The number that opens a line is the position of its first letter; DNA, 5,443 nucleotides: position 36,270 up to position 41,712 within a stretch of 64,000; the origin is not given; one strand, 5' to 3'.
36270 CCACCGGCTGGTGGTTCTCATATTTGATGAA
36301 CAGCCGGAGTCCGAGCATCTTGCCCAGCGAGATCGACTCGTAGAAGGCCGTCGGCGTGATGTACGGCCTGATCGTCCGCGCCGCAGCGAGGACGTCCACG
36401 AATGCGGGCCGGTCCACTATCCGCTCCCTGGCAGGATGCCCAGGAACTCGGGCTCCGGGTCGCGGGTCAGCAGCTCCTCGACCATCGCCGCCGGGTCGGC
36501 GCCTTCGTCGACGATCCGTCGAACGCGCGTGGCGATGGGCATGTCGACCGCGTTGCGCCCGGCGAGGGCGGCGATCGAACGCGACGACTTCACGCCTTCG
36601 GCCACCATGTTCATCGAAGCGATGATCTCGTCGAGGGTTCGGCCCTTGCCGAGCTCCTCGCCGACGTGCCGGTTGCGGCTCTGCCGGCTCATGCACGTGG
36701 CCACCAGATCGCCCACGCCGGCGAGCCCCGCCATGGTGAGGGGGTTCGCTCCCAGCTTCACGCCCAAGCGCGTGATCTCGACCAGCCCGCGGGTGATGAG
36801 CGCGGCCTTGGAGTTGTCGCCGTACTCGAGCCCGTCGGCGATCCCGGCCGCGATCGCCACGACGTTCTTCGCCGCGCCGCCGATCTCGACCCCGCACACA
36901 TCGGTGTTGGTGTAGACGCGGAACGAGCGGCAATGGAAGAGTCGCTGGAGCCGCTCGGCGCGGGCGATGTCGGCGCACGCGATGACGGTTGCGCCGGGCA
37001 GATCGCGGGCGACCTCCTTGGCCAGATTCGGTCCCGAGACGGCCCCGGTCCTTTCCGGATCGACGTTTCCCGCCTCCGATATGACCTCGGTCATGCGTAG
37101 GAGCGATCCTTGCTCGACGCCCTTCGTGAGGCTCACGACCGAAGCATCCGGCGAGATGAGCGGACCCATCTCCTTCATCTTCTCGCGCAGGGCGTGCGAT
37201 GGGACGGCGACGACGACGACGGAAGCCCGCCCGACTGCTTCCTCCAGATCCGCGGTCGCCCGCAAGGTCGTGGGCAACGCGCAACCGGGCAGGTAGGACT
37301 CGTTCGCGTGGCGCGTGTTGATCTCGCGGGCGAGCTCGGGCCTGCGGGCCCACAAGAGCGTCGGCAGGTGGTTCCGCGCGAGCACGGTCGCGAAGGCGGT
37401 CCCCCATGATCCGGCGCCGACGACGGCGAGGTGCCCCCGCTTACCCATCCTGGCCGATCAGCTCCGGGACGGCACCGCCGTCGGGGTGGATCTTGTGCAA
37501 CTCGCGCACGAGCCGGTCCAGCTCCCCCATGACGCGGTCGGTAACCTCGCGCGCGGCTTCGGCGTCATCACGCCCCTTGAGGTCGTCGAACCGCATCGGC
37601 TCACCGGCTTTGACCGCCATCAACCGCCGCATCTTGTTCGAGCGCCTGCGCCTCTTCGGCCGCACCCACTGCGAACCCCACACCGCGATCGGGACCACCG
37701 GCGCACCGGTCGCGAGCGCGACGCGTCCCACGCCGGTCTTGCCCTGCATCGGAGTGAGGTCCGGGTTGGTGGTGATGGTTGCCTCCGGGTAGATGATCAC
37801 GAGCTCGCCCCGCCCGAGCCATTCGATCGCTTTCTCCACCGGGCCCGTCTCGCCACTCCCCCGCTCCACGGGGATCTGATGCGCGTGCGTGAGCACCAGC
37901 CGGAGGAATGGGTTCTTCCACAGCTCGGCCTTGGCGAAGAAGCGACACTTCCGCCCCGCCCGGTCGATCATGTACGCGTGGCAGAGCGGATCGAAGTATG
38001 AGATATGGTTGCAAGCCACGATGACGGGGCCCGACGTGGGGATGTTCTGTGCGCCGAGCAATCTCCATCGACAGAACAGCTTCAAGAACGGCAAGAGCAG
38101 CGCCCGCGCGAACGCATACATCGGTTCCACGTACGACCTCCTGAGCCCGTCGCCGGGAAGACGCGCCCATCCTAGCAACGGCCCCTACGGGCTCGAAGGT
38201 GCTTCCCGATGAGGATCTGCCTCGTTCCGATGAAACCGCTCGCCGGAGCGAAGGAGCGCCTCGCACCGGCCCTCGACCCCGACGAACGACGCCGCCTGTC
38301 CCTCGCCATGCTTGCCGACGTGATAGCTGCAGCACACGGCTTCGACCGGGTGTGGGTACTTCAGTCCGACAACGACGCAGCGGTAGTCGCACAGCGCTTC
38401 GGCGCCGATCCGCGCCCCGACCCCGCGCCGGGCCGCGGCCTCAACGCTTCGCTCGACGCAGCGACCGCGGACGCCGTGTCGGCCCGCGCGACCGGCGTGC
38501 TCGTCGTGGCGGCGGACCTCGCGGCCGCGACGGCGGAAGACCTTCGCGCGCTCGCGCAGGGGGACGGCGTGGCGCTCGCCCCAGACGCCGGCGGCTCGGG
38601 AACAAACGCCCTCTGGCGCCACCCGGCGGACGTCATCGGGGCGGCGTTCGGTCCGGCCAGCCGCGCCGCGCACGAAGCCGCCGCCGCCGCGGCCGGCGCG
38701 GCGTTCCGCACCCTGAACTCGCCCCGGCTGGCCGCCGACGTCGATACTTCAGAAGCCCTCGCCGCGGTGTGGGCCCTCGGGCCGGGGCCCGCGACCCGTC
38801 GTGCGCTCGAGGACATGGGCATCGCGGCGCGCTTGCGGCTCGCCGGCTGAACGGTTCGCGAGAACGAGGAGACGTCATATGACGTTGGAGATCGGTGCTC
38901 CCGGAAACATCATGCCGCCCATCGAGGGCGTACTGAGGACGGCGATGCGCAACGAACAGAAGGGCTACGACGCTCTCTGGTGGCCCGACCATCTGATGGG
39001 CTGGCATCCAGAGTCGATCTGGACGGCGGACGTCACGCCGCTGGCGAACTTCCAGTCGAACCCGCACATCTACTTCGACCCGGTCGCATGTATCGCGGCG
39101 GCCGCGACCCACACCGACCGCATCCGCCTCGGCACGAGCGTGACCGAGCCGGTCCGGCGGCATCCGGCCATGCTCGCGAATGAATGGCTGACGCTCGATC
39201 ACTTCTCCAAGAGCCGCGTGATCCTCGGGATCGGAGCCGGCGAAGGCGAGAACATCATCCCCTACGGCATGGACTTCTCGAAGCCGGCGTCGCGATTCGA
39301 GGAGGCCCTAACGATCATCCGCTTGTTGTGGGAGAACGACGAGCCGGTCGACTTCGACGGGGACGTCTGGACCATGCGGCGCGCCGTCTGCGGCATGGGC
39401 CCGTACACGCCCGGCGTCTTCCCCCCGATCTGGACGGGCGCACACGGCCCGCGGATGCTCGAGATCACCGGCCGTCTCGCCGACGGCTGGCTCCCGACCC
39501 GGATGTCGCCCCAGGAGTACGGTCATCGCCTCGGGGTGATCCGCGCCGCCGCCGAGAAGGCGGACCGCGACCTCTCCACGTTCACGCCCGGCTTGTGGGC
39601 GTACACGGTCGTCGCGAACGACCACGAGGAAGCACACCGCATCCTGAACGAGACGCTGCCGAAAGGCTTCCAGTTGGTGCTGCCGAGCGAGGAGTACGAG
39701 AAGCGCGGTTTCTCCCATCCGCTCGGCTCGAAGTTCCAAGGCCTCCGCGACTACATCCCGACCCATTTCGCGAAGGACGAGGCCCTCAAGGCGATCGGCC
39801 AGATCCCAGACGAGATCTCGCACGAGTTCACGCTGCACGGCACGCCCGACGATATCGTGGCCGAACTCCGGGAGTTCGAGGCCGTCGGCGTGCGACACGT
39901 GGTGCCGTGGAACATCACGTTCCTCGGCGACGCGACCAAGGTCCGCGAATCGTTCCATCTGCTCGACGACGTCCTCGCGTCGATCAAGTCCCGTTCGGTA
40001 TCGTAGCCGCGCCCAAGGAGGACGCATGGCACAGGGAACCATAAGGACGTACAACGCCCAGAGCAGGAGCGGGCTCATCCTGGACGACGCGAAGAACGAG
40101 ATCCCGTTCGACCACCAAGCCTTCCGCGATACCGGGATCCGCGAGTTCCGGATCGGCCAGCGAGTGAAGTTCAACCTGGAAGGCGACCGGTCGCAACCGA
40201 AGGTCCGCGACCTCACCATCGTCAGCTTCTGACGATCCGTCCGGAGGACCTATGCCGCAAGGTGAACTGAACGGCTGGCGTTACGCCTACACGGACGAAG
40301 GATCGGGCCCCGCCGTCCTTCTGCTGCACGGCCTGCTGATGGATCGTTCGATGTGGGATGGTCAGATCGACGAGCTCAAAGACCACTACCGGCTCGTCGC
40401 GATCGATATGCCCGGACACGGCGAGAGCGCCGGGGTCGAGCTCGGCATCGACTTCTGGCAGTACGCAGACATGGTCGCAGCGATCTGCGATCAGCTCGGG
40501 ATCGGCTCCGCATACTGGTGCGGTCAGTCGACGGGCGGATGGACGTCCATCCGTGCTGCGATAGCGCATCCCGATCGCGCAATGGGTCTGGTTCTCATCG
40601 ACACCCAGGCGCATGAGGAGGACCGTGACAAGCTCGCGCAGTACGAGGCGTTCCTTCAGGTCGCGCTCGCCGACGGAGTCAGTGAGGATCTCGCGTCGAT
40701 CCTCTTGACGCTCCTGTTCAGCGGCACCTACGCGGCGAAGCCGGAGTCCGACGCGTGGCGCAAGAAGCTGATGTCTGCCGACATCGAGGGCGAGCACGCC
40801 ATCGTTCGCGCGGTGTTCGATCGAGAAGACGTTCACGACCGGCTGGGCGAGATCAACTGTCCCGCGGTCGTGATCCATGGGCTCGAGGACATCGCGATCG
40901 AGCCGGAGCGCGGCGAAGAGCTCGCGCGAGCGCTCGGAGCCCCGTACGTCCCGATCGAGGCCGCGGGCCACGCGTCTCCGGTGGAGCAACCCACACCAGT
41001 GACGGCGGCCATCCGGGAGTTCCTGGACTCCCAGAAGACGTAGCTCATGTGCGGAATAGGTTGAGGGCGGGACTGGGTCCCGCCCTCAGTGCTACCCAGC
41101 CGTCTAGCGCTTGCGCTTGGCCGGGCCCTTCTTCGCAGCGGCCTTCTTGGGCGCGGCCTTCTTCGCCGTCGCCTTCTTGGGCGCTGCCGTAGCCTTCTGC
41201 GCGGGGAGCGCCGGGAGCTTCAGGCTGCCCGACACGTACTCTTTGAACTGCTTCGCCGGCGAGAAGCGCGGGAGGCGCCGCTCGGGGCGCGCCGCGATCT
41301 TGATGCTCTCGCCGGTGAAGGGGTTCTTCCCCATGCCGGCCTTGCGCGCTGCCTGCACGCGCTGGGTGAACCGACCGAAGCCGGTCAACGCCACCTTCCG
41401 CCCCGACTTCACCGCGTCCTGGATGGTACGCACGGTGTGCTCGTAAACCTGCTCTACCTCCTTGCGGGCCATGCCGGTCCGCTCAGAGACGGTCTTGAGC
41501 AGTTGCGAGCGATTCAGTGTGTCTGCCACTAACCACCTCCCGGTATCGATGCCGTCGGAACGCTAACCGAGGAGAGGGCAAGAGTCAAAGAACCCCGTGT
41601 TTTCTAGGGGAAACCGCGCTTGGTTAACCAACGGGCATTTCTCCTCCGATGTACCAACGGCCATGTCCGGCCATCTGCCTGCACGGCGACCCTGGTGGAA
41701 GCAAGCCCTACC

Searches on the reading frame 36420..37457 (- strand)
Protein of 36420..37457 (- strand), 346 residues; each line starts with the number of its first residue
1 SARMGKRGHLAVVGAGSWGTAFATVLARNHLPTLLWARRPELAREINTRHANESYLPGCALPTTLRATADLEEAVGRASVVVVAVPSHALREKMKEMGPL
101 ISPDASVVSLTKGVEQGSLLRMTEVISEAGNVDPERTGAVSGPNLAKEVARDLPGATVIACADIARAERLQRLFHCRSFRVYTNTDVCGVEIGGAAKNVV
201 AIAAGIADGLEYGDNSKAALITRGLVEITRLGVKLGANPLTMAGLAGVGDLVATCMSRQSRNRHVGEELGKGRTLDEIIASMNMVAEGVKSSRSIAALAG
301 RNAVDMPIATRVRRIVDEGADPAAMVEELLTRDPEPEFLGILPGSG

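Call 18: search_protein_families(library=pfam, proteins=[window:36420-37457:-], max_evalue=0.00001)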
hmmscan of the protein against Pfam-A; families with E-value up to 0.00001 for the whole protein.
window:36420-37457:- (346 aa): 5 families
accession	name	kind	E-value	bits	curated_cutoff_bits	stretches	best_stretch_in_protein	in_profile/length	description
PF07479.19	NAD_Gly3P_dh_C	-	1e-54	185.1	25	1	186-327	1-142/142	NAD-dependent glycerol-3-phosphate dehydrogenase C-terminus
PF01210.29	NAD_Gly3P_dh_N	-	3.9e-51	173.6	23.1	1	10-165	2-156/158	NAD-dependent glycerol-3-phosphate dehydrogenase N-terminus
PF20618.3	GPD_NAD_C_bact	-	5.8e-22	78.5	27.6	1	246-312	1-66/66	Bacterial GPD, NAD-dependent C-terminal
PF02558.23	ApbA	-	4e-09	36.7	22.2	1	11-120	2-109/150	Ketopantoate reductase PanE/ApbA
PF03807.23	F420_oxidored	-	1.7e-06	29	21.6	1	10-112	2-93/94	NADP oxidoreductase coenzyme F420-dependent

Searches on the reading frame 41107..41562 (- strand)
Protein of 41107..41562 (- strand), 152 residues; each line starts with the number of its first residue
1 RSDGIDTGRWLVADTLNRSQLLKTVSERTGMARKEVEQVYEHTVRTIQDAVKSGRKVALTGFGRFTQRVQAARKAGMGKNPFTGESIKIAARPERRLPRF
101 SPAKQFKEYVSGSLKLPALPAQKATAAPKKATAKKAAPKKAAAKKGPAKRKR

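Call 9: search_protein_families(library=pfam, proteins=[window:41107-41562:-])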
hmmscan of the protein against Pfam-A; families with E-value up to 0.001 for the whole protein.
window:41107-41562:- (152 aa): 2 families
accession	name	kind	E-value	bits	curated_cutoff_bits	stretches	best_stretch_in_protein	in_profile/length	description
PF00216.26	Bac_DNA_binding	-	7.8e-23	81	22.4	1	16-110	1-89/90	Bacterial DNA-binding protein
PF18291.6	HU-HIG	-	3.3e-09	37.3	26.2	1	12-90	28-104/125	HU domain fused to wHTH, Ig, or Glycine-rich motif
